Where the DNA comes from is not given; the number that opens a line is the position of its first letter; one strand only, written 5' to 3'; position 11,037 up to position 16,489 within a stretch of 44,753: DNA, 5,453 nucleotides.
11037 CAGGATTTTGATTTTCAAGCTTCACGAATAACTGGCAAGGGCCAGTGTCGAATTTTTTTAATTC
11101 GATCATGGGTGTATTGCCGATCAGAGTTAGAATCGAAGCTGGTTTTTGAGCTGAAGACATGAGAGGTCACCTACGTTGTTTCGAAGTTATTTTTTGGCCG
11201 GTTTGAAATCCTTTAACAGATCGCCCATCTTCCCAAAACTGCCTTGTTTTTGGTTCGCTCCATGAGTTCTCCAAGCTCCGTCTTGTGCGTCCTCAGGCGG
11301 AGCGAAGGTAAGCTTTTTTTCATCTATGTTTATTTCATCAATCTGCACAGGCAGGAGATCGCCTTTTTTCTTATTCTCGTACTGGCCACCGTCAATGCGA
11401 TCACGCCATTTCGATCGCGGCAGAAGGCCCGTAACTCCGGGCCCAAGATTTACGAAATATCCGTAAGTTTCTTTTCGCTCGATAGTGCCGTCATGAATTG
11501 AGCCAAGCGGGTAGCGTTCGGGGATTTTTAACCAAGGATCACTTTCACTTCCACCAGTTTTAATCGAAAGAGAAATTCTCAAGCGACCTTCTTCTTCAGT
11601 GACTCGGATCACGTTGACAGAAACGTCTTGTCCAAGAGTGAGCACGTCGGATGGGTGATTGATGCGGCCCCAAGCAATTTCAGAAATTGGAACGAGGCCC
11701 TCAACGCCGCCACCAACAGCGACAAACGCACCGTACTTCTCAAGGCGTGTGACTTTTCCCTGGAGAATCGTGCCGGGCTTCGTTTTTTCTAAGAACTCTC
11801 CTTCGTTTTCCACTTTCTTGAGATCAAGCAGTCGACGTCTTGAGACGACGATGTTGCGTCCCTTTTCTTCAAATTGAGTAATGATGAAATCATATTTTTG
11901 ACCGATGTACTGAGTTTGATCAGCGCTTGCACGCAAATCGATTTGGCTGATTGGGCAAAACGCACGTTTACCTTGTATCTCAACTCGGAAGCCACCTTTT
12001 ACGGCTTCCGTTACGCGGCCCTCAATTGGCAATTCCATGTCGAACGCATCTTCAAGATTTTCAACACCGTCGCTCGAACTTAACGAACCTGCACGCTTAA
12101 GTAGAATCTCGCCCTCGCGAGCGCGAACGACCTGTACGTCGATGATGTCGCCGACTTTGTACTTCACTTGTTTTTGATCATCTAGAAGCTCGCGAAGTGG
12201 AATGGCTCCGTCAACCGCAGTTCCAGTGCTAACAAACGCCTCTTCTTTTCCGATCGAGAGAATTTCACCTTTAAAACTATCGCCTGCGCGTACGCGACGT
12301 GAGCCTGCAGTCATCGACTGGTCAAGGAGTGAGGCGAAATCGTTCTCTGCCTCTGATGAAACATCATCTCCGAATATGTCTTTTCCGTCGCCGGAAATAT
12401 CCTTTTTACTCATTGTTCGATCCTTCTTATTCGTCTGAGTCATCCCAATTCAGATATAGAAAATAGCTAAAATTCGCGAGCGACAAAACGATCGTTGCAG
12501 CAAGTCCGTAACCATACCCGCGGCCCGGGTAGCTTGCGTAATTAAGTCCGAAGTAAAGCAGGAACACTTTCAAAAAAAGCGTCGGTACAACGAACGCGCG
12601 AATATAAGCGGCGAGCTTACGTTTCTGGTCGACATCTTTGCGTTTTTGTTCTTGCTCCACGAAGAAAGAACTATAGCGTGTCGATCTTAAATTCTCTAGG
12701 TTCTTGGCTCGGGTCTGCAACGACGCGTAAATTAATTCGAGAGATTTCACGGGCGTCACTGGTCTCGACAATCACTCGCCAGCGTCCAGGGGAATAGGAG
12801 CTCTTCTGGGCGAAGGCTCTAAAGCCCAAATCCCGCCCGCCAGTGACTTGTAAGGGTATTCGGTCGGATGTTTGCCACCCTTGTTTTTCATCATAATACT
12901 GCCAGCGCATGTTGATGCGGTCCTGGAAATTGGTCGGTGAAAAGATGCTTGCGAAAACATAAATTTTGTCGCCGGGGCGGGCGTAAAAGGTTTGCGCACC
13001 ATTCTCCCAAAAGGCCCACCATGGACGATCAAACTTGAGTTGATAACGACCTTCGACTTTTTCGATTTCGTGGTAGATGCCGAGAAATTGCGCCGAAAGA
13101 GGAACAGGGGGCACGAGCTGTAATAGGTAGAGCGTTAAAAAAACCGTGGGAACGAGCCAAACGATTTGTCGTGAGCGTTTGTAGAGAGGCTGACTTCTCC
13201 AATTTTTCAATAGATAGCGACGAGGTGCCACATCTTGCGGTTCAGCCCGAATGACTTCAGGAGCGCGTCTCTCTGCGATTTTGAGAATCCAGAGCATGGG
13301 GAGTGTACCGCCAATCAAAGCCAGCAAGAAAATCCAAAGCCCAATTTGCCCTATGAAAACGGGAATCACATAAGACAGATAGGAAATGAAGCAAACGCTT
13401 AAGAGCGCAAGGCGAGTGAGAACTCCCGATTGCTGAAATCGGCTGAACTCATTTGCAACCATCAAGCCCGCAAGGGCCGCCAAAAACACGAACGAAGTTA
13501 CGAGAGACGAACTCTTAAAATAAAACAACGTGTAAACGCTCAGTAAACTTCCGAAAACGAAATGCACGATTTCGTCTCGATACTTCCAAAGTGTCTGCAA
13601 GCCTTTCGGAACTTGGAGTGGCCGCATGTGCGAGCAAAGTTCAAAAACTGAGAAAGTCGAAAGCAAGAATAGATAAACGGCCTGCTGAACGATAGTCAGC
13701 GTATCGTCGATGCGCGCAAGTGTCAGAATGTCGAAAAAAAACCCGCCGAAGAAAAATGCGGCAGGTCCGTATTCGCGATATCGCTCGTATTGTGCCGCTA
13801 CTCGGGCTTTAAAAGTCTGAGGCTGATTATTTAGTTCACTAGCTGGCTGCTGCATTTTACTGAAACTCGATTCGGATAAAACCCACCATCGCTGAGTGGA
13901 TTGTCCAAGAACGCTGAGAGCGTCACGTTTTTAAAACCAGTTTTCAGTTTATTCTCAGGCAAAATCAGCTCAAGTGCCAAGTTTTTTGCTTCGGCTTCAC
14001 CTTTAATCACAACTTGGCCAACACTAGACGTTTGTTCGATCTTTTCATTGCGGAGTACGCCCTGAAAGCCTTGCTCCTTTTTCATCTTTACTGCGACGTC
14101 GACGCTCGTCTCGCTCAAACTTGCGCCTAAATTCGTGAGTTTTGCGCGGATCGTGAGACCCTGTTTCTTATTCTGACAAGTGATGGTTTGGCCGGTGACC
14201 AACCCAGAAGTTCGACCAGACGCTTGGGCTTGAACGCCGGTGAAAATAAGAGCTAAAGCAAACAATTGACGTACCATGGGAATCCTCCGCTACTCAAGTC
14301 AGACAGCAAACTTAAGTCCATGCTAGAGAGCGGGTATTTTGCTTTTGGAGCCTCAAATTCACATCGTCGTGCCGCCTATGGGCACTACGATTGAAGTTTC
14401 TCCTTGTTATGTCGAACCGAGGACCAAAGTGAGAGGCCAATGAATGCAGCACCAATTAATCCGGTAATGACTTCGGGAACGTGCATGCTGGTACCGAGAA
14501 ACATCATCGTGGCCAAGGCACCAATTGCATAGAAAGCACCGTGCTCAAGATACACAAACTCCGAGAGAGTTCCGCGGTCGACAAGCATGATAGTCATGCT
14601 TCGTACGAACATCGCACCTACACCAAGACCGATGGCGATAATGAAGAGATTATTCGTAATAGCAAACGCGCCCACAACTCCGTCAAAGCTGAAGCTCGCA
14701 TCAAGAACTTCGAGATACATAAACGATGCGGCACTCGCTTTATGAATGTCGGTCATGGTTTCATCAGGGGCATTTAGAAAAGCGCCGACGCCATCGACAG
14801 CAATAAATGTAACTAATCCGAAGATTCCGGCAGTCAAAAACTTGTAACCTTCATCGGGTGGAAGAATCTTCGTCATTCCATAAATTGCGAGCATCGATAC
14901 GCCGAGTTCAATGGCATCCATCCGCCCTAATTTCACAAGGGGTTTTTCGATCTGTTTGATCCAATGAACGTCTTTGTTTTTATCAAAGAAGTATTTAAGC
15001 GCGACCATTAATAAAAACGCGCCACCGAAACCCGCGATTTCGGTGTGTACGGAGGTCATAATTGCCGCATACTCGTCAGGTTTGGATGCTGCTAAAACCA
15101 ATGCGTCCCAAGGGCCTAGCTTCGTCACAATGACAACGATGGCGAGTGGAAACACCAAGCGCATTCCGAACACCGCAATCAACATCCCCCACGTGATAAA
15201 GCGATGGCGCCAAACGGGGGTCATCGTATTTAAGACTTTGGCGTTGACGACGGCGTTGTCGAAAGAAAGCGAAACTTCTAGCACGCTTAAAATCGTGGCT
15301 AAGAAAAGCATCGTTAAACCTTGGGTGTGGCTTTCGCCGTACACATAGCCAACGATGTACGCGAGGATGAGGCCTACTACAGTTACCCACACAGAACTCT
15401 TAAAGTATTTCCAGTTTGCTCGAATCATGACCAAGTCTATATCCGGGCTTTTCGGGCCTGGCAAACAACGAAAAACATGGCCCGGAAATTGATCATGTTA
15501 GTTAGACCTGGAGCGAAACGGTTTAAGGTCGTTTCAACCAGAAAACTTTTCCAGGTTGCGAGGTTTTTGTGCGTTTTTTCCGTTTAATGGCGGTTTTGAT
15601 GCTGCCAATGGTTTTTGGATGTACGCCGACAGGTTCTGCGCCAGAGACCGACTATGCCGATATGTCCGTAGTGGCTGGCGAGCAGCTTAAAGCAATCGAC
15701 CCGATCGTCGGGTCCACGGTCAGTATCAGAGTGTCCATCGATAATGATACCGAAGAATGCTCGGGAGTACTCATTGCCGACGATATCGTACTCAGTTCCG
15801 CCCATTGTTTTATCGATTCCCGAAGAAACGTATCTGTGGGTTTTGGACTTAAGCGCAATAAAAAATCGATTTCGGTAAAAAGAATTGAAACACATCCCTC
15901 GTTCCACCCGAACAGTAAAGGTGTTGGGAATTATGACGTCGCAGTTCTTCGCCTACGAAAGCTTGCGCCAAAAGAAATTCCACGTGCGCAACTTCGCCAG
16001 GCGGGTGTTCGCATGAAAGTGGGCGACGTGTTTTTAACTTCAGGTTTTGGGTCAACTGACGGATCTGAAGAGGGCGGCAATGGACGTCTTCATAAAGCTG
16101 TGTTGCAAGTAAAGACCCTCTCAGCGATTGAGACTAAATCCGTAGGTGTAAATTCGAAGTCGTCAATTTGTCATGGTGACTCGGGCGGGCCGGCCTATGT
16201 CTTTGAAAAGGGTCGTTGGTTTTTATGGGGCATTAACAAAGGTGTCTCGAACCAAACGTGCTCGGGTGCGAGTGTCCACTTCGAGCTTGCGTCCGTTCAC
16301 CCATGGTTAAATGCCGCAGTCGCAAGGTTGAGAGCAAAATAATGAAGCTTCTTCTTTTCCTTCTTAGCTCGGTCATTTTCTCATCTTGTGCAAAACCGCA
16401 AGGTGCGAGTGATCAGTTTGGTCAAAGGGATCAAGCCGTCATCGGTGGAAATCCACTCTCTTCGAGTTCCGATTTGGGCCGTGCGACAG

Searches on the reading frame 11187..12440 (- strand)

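Call 71: search_protein_families(library=pfam, proteins=[window:11187-12440:-], max_evalue=0.00001)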
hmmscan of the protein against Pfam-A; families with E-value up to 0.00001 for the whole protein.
window:11187-12440:- (417 aa): 3 families
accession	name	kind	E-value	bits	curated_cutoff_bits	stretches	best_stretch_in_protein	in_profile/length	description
PF00575.29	S1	-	2.6e-51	172.4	22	4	221-291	3-73/74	S1 RNA binding domain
PF23459.1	S1_RRP5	-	6.9e-07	30.2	27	0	221-286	2-67/72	RRP5 S1 domain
PF13509.12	S1_2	-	9.9e-06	26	21.8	0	312-346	1-35/61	S1 domain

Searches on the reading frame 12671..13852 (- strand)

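Call 71: search_protein_families(library=pfam, proteins=[window:12671-13852:-], max_evalue=0.00001)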
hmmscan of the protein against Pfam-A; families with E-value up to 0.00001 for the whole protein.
window:12671-13852:- (393 aa): 1 family
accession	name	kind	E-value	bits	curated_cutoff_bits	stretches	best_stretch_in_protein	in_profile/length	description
PF11141.13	DUF2914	-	5.3e-10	39.3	23.6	1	311-377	2-62/62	Protein of unknown function (DUF2914)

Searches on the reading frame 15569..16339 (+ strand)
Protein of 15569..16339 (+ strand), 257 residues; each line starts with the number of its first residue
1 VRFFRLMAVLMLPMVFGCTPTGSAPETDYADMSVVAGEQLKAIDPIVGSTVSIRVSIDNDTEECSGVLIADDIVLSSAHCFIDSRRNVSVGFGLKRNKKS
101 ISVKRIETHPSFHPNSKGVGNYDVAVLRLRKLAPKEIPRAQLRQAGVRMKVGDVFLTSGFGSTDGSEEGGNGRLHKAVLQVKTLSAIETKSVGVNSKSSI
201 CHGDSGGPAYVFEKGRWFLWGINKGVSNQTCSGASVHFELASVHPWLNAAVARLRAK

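Call 73: search_protein_families(library=pfam, proteins=[window:15569-16339:+], max_evalue=0.00001)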
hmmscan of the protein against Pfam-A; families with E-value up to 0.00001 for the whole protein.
window:15569-16339:+ (257 aa): 1 family
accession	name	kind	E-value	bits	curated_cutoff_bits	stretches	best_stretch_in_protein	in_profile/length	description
PF00089.32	Trypsin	-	1.4e-21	77.8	20.6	1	54-246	15-219/220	Trypsin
